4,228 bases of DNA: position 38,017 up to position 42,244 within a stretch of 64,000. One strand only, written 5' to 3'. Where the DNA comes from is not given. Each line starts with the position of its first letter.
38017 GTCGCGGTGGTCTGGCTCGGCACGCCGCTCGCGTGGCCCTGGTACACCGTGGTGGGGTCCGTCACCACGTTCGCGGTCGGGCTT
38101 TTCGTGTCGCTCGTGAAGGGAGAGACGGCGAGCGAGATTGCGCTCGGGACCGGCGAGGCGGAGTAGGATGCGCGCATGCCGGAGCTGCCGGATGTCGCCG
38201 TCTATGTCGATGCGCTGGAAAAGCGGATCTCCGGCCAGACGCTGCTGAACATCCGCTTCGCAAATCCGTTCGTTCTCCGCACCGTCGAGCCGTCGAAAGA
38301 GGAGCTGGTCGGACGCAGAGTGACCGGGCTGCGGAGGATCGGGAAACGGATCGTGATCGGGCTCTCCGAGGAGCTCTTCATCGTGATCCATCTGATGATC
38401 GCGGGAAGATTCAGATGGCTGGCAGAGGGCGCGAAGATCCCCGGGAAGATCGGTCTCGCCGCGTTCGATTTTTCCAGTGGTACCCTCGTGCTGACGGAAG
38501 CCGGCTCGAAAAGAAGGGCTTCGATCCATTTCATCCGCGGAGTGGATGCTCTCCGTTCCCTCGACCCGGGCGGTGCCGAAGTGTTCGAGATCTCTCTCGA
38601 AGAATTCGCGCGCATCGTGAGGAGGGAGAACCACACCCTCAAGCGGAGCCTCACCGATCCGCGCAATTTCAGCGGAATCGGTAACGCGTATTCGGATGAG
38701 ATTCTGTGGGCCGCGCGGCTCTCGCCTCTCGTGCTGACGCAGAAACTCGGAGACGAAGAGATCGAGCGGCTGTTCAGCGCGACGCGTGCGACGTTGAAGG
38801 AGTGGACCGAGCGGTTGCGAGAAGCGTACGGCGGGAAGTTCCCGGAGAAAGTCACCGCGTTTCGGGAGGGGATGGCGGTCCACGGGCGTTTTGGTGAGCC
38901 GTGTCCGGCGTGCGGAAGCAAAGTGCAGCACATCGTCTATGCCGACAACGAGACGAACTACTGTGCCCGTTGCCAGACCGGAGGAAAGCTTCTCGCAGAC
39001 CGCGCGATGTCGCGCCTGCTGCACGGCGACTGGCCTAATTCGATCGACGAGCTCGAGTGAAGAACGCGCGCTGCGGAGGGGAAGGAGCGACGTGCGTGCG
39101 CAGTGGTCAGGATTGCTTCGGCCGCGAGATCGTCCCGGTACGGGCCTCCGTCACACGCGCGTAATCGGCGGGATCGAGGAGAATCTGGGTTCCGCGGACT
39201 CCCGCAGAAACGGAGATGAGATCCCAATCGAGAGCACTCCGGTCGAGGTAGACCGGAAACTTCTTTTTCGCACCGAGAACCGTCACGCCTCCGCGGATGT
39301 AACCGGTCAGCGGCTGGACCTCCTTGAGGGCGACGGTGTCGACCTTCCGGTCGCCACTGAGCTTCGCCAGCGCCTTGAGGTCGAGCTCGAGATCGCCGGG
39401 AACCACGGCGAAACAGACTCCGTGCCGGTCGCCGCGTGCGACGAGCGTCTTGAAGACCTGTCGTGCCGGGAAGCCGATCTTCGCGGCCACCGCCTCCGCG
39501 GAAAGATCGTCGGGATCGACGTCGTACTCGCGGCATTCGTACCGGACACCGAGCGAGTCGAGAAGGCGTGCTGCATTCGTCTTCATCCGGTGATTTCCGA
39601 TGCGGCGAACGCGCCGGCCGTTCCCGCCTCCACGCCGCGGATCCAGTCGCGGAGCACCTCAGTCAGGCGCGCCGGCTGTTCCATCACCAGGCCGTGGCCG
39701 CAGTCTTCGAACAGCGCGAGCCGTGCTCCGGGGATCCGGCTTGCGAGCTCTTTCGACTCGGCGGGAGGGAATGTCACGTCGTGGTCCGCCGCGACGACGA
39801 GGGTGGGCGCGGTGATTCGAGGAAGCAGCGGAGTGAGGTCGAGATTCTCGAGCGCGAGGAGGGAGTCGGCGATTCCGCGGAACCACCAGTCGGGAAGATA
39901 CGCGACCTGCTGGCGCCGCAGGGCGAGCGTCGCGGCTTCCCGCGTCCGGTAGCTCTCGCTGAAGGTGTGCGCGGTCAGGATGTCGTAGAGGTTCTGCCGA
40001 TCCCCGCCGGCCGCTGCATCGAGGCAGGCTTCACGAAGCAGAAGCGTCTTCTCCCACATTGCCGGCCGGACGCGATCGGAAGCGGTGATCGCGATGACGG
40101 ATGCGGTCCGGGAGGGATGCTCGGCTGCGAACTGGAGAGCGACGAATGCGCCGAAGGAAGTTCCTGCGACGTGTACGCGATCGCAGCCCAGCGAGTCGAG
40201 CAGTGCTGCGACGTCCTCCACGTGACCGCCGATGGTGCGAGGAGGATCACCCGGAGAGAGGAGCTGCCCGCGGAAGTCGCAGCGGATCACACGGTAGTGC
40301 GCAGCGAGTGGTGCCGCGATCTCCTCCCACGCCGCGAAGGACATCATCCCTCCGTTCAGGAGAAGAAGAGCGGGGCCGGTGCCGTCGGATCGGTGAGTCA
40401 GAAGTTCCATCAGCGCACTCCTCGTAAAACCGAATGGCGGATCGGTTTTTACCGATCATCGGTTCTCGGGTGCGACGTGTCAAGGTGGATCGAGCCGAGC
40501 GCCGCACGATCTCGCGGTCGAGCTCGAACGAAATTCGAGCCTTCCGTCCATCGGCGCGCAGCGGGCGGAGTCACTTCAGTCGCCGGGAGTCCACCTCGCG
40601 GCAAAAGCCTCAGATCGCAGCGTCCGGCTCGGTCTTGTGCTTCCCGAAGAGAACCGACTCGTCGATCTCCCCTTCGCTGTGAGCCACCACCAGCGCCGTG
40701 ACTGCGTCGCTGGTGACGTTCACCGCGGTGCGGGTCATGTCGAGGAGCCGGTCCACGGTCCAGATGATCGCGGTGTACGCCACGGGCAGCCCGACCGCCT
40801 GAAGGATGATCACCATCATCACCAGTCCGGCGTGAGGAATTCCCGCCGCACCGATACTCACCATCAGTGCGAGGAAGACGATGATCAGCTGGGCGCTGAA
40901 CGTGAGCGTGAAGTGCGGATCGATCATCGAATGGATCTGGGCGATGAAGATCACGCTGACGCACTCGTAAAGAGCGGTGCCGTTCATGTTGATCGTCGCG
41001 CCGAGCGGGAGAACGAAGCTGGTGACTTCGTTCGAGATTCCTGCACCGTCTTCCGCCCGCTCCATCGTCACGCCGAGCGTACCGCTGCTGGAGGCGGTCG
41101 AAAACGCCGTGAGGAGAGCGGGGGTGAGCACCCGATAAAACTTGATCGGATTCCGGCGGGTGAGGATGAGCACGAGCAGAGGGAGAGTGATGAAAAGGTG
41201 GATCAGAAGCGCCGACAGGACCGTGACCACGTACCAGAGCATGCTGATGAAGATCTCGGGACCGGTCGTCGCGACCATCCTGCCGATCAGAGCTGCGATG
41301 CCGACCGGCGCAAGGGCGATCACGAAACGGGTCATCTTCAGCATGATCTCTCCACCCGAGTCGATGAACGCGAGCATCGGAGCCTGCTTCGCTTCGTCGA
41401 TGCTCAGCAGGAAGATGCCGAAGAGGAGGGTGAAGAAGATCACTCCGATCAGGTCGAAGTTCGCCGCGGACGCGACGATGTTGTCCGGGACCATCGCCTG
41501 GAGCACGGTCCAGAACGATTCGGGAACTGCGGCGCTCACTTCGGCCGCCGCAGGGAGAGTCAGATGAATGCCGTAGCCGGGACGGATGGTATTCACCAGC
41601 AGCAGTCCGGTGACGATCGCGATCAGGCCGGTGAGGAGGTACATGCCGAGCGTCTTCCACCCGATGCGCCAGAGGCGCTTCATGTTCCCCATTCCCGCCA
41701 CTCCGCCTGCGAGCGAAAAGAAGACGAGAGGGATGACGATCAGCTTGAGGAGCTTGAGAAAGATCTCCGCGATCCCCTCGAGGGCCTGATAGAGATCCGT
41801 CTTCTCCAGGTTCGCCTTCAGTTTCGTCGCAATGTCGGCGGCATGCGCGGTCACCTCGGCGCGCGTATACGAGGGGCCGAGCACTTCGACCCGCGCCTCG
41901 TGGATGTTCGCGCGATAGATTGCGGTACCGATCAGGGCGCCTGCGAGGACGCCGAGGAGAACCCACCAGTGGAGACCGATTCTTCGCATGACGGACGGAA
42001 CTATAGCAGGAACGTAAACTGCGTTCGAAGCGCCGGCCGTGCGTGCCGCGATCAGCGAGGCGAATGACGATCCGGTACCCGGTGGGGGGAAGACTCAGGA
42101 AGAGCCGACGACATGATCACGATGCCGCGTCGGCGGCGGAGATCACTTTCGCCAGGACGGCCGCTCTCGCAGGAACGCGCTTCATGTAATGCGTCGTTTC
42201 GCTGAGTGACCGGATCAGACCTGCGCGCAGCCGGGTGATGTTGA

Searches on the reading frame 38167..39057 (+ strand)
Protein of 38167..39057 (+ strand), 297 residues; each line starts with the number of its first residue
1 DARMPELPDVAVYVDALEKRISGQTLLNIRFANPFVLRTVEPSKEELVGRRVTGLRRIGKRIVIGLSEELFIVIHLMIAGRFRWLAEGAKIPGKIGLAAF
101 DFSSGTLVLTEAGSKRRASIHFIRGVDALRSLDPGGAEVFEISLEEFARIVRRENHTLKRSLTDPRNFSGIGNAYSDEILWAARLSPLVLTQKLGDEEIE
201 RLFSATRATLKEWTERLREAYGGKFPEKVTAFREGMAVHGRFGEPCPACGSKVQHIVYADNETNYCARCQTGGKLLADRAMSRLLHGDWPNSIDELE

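Call 12: search_protein_families(library=ncbifam, proteins=[window:38167-39057:+], max_evalue=0.00001)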
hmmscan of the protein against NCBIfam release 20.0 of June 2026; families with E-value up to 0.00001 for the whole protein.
window:38167-39057:+ (297 aa): 7 families
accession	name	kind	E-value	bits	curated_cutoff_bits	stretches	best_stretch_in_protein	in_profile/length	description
NF002211.1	PRK01103.1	equivalog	4.7e-38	131.3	212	1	4-270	1-273/274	bifunctional DNA-formamidopyrimidine glycosylase/DNA-(apurinic or apyrimidinic site) lyase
TIGR00577.1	fpg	equivalog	4.4e-37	127.9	203.3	1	4-270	1-276/276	DNA-formamidopyrimidine glycosylase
NF011386.0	PRK14811.1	equivalog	5.2e-34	117.7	414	1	4-272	1-264/269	DNA-formamidopyrimidine glycosylase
NF011385.0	PRK14810.1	equivalog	2.8e-33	115.6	423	1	4-270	1-271/272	DNA-formamidopyrimidine glycosylase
NF010551.0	PRK13945.1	equivalog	1.6e-18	67.1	348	1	4-271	1-282/282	DNA-formamidopyrimidine glycosylase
NF007763.0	PRK10445.1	equivalog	8.5e-16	58.1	252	1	156-270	152-262/263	endonuclease VIII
NF040775.1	endonuc_Nei2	equivalog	8.4e-11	41.8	400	1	149-270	137-251/252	endonuclease VIII Nei2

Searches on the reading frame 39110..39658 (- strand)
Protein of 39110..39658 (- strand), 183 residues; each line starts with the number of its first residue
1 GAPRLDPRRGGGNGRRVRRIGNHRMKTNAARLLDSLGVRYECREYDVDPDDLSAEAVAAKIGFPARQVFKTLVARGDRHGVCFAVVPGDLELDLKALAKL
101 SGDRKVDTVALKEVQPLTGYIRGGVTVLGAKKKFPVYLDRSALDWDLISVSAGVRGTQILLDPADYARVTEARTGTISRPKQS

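Call 12: search_protein_families(library=ncbifam, proteins=[window:39110-39658:-], max_evalue=0.00001)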
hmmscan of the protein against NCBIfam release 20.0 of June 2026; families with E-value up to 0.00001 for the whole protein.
window:39110-39658:- (183 aa): 3 families
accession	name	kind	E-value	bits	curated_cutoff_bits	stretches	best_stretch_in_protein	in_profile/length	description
TIGR00011.1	YbaK_EbsC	equivalog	1e-49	168.2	153.25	1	27-177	1-151/152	Cys-tRNA(Pro) deacylase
NF007951.0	PRK10670.1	equivalog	5.9e-24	84.8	243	1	27-179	2-157/159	Cys-tRNA(Pro)/Cys-tRNA(Cys) deacylase YbaK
NF006625.0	PRK09194.1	equivalog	2.5e-06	26.7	558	1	49-156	255-361/559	proline--tRNA ligase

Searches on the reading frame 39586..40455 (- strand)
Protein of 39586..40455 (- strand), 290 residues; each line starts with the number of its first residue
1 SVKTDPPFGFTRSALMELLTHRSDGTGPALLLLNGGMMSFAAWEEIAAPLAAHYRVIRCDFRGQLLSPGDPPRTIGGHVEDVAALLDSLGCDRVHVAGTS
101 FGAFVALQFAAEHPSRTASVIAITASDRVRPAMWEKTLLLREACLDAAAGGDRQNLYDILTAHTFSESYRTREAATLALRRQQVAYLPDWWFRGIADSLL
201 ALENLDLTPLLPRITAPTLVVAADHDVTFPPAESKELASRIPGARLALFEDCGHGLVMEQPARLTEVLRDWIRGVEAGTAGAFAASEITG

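Call 12: search_protein_families(library=ncbifam, proteins=[window:39586-40455:-], max_evalue=0.00001)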
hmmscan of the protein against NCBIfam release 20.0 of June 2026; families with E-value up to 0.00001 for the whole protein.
window:39586-40455:- (290 aa): 33 families (the best 25 are shown)
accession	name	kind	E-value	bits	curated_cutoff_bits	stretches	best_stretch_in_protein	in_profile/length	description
NF051488.1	bifunc_PcaDC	exception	6.2e-40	137.5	390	1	19-276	2-254/375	bifunctional 3-oxoadipate enol-lactonase/4-carboxymuconolactone decarboxylase PcaDC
TIGR02427.1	protocat_pcaD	equivalog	1.1e-37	129.8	255.85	1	19-272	2-250/251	3-oxoadipate enol-lactonase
NF051487.1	bifunc_PcaCD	exception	1.3e-28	100.3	430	1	38-273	183-412/413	bifunctional 4-carboxymuconolactone decarboxylase/3-oxoadipate enol-lactonase PcaCD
TIGR03611.1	RutD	equivalog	5.6e-21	75.1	238.5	1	23-272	9-255/258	pyrimidine utilization protein D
TIGR03056.1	bchO_mg_che_rel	equivalog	3.8e-20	72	172.55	2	24-125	23-128/278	alpha/beta fold hydrolase BchO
NF050089.1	i_nPHAscl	equivalog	4.3e-18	65.4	300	1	18-124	8-116/288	intracellular short-chain-length polyhydroxyalkanoate depolymerase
TIGR01250.1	pro_imino_pep_2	subfamily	1.7e-17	63.9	167.65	2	202-273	218-288/288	proline iminopeptidase-family hydrolase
TIGR01738.1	bioH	equivalog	2.2e-15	57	206.95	1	27-271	3-244/245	pimeloyl-ACP methyl ester esterase BioH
NF052610.1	macro_16_ester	equivalog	1.2e-14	54.4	420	1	25-126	21-128/281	alpha/beta fold macrolide esterase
NF058673.1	LipAdnlyCyLipJMY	equivalog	1.7e-14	53.4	800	1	50-130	58-141/449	bifunctional lipase/adenylate cyclase LipJ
NF011457.0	PRK14875.1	equivalog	2.5e-14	53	307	1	22-272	127-369/372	acetoin dehydrogenase dihydrolipoyllysine-residue acetyltransferase subunit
TIGR03343.1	biphenyl_bphD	equivalog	1.6e-13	50.5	462.15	1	22-266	25-274/282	2-hydroxy-6-oxo-6-phenylhexa-2,4-dienoate hydrolase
NF053683.1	esterase_mleBRB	exception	5.4e-13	49.2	585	1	25-129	21-130/280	BRB family alpha/beta fold macrolide esterase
NF045945.1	ProImpepLactob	equivalog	2.7e-12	46.8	400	1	30-273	30-291/293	proline iminopeptidase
NF006449.0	PRK08775.1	equivalog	3.3e-12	46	296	1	53-173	100-219/344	homoserine O-succinyltransferase MetX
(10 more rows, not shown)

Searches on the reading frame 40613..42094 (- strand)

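Call 12: search_protein_families(library=ncbifam, proteins=[window:40613-42094:-], max_evalue=0.00001)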
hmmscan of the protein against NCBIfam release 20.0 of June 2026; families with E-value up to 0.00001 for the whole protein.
window:40613-42094:- (494 aa): 4 families
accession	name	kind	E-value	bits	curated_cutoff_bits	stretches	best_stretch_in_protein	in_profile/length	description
NF008440.0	PRK11283.1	equivalog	2.4e-66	224.3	638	1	103-479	39-417/437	glutamate/aspartate:proton symporter GltP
NF002461.0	PRK01663.1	subfamily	7.5e-53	180.1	513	1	101-481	30-409/428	C4-dicarboxylate transporter DctA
NF009587.0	PRK13027.1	subfamily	1.9e-44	152.2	570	1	100-480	29-409/442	C4-dicarboxylate transporter DctA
NF010151.0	PRK13628.1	equivalog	1.1e-28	100.4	308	1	45-473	20-400/407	serine/threonine transporter SstT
